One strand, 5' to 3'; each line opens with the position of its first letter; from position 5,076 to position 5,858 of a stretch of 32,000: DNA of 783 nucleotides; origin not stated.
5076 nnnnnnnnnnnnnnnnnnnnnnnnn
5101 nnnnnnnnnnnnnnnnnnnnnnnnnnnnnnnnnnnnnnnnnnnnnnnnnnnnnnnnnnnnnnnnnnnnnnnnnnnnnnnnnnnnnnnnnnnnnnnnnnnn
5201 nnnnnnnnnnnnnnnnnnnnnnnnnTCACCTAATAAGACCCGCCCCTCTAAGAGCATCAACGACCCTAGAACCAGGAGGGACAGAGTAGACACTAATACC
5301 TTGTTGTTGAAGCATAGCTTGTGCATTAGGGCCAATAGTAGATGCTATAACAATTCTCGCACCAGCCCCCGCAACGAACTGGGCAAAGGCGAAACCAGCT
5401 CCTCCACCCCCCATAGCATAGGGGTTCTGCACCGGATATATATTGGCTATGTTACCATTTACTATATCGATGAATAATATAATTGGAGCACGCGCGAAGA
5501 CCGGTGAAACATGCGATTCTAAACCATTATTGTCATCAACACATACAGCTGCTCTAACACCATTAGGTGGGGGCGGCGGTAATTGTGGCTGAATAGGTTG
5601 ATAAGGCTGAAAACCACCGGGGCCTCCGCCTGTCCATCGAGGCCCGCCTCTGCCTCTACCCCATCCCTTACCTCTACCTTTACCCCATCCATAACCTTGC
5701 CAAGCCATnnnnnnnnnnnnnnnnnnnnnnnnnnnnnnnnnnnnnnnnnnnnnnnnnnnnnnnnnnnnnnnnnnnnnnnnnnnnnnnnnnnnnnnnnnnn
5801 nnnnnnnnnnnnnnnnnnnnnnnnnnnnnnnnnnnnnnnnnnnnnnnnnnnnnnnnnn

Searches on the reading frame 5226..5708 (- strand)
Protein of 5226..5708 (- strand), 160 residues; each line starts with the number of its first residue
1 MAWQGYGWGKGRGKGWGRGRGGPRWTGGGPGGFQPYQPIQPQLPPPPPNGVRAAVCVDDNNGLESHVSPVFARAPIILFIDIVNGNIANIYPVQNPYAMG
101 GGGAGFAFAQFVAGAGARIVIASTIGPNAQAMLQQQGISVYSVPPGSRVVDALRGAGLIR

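Call 4: search_protein_families(library=pfam, proteins=[window:5226-5708:-], max_evalue=1)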
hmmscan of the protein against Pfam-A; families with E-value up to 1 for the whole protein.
window:5226-5708:- (160 aa): 1 family
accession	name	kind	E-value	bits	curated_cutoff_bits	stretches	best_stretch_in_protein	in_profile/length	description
PF02579.22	Nitro_FeMo-Co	-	6.8e-16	58.8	26.3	1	64-154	2-90/94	Dinitrogenase iron-molybdenum cofactor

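Call 32: search_protein_families(library=ncbifam, proteins=[window:5226-5708:-], max_evalue=1)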
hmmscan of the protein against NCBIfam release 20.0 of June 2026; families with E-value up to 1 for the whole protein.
window:5226-5708:- (160 aa): 1 family
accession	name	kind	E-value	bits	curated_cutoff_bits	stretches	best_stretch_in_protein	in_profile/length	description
NF041136.1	MrpORP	equivalog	0.0002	20.8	450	1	51-142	265-346/365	iron-sulfur cluster carrier protein MrpORP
